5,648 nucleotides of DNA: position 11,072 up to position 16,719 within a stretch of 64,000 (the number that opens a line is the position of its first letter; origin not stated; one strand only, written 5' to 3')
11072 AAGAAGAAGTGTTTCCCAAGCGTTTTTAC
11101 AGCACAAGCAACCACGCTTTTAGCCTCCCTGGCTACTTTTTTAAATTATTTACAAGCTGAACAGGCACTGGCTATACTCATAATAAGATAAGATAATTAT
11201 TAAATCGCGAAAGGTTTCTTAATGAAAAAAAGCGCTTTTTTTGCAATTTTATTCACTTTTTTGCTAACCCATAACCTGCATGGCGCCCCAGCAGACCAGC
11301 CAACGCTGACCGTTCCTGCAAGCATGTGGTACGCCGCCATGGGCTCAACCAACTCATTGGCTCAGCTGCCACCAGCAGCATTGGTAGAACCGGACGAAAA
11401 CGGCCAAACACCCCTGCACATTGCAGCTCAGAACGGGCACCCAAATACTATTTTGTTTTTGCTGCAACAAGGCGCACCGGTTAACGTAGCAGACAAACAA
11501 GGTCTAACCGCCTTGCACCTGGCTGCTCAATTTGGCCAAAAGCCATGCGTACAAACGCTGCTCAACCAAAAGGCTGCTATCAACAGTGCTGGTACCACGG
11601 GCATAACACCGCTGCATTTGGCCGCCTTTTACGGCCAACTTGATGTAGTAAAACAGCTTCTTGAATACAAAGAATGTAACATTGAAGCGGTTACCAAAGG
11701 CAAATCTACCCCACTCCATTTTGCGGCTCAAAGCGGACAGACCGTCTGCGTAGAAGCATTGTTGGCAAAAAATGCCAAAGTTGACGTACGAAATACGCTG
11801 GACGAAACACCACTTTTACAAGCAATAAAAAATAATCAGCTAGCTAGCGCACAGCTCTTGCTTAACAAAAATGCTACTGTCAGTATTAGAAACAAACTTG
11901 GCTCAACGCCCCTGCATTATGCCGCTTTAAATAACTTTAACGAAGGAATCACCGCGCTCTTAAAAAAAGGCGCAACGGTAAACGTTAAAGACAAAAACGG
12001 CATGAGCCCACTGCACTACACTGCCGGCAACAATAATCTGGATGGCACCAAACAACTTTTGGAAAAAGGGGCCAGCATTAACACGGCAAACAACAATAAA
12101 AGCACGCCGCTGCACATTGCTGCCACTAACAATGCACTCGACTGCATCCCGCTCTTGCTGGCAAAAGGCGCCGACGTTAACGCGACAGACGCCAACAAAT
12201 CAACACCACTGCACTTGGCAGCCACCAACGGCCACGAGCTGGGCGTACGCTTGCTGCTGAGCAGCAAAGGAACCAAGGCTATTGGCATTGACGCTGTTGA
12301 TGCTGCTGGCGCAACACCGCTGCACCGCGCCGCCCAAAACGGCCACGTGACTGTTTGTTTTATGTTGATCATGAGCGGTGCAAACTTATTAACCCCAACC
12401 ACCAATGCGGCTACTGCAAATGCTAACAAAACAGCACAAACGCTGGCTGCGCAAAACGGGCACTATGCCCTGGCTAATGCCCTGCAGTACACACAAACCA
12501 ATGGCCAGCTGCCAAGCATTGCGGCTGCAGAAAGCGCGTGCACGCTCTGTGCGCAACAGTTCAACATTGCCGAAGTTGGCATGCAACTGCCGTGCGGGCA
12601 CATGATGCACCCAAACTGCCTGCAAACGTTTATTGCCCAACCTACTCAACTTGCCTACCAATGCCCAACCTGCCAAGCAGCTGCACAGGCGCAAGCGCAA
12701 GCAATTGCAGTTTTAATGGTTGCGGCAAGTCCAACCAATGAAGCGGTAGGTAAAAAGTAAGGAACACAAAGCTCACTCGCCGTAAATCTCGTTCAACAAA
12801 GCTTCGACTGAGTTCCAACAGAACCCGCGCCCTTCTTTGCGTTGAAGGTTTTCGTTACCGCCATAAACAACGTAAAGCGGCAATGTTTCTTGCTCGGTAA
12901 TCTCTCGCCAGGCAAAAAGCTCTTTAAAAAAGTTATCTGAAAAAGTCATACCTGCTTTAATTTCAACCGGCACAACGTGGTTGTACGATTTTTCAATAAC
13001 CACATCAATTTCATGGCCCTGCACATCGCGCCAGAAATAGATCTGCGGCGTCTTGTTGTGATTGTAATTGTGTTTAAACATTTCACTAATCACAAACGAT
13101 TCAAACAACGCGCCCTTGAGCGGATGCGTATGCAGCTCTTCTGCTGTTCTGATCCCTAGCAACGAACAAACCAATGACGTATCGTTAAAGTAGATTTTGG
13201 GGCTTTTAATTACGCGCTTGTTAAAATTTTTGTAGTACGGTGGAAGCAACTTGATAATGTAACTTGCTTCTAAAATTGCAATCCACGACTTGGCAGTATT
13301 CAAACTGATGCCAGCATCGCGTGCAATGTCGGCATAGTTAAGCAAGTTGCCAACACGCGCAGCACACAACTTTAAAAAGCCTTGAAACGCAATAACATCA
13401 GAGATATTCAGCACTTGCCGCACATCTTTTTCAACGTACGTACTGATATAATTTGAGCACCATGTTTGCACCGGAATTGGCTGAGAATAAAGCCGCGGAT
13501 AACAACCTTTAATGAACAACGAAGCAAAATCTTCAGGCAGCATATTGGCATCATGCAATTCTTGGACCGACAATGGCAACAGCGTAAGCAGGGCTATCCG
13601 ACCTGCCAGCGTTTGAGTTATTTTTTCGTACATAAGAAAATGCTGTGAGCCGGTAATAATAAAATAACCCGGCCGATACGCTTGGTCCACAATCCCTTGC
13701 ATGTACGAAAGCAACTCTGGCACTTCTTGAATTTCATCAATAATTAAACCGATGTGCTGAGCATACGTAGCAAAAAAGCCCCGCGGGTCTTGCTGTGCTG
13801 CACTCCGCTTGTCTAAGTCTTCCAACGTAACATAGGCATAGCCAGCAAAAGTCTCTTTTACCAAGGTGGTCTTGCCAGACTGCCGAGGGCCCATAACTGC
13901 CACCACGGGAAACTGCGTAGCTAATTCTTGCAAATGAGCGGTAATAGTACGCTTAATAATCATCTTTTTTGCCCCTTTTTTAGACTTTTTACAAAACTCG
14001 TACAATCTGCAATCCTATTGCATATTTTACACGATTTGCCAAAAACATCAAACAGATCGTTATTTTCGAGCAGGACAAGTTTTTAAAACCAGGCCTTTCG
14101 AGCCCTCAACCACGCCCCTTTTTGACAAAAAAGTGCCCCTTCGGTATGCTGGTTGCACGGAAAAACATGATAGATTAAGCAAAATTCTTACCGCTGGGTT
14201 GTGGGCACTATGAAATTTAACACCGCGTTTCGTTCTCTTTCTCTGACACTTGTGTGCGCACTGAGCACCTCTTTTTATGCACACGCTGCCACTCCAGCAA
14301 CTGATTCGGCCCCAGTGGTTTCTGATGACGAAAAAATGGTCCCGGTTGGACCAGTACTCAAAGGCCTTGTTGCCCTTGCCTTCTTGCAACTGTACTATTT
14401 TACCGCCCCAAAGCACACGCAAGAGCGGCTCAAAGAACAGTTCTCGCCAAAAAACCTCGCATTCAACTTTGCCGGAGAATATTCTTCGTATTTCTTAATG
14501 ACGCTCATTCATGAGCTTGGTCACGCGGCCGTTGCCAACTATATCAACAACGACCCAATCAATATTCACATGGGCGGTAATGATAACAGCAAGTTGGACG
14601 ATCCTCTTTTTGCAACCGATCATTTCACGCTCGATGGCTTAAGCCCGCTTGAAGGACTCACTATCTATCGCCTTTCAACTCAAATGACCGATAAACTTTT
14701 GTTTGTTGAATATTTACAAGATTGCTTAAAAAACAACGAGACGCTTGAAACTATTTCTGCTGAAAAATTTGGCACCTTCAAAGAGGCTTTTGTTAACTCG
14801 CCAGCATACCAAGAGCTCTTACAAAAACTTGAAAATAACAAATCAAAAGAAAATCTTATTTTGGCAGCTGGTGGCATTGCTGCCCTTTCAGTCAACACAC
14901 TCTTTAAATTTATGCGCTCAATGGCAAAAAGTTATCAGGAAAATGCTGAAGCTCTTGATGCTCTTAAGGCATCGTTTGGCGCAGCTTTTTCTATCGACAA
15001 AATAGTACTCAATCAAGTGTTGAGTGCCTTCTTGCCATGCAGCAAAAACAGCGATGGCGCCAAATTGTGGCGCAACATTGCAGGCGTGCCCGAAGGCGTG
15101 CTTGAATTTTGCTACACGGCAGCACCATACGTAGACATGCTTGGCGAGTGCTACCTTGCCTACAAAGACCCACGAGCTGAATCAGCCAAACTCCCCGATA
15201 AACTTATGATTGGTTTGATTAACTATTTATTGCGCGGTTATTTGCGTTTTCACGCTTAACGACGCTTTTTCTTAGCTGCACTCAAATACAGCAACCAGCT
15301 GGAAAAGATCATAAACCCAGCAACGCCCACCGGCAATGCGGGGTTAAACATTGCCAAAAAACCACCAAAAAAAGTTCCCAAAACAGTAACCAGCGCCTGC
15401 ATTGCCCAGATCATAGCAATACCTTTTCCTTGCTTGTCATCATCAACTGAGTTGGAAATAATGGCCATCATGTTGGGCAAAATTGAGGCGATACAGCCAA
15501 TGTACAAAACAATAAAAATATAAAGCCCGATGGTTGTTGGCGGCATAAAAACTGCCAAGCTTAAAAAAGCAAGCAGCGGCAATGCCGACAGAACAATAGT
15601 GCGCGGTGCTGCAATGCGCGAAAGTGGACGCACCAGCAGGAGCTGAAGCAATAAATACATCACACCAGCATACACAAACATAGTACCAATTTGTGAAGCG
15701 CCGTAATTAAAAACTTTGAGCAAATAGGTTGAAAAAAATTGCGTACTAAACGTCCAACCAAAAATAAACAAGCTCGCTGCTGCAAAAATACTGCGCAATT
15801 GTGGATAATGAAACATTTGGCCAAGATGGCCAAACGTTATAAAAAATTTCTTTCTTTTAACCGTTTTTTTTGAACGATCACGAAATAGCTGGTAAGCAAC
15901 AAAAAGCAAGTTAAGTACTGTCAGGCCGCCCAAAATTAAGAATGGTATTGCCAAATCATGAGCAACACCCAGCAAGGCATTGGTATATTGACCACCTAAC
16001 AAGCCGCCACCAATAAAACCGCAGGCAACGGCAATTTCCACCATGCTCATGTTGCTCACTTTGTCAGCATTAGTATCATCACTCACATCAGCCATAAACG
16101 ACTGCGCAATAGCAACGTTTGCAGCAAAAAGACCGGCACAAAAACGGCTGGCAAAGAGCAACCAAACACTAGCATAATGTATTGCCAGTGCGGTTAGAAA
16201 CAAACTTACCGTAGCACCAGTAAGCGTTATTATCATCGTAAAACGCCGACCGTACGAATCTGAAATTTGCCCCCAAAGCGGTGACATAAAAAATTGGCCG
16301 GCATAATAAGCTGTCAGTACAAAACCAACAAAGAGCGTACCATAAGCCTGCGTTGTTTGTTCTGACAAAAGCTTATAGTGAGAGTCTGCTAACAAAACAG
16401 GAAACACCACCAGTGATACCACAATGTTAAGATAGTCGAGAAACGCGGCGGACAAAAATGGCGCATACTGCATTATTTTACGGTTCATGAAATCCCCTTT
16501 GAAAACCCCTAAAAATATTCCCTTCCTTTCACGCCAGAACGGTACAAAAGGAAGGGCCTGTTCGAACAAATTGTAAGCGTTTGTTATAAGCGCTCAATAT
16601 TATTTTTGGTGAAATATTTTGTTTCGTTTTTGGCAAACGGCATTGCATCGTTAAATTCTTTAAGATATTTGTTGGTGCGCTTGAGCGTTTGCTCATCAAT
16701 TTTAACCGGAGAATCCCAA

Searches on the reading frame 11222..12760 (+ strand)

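Call 78: search_protein_families(library=pfam, proteins=[window:11222-12760:+], max_evalue=0.00001)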
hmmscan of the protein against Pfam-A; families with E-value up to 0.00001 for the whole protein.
window:11222-12760:+ (512 aa): 7 families
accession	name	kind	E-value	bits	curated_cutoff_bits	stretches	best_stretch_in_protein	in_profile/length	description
PF00023.36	Ank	-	2.7e-73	238.1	21.1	3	60-92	1-33/33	Ankyrin repeat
PF12796.13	Ank_2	-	6.2e-72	238.7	27.3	5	243-323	13-90/90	Ankyrin repeats (3 copies)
PF13606.12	Ank_3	-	6.7e-56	179.3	22.3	1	60-89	1-30/30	Ankyrin repeat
PF13637.12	Ank_4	-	5.7e-54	179.3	22.7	3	76-114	12-50/50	Ankyrin repeats (many copies)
PF13857.12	Ank_5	-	3.8e-42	142.3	27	2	279-333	1-56/56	Ankyrin repeats (many copies)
PF24521.3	Ank_KRIT1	-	4.2e-10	40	80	0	96-189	20-112/149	KRIT1 ankyrin-repeats domain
PF13639.12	zf-RING_2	-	5.6e-07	30.2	27.3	1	439-485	2-44/44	Ring finger domain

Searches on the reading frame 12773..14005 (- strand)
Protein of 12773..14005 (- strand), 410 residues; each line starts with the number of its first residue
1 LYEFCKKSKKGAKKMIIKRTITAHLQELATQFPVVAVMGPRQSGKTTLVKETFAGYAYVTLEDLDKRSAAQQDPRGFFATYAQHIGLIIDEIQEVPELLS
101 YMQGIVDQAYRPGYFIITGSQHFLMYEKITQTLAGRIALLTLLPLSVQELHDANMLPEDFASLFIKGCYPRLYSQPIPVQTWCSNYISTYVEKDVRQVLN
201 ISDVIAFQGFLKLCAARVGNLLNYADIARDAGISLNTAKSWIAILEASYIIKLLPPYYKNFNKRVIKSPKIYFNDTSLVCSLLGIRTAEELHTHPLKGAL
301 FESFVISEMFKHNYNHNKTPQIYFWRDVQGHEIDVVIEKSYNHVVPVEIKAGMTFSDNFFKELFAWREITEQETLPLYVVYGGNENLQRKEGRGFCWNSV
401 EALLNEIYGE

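Call 78: search_protein_families(library=pfam, proteins=[window:12773-14005:-], max_evalue=0.00001)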
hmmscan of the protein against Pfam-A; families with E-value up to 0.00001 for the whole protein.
window:12773-14005:- (410 aa): 2 families
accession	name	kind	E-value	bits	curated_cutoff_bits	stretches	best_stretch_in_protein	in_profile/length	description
PF13635.12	DUF4143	-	1.5e-52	178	28.1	1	192-352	1-160/160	Domain of unknown function (DUF4143)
PF13173.12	AAA_14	-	5e-27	94.9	27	1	32-150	2-128/129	AAA domain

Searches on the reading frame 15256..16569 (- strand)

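Call 79: search_protein_families(library=pfam, proteins=[window:15256-16569:-], max_evalue=0.00001)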
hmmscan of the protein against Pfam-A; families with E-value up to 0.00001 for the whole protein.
window:15256-16569:- (437 aa): 2 families
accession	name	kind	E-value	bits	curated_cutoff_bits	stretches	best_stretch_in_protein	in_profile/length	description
PF07690.21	MFS_1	-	2.1e-41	142.4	33.4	2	39-399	2-347/347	Major Facilitator Superfamily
PF00083.30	Sugar_tr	-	3.6e-08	33.2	22.3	1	60-189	27-155/452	Sugar (and other) transporter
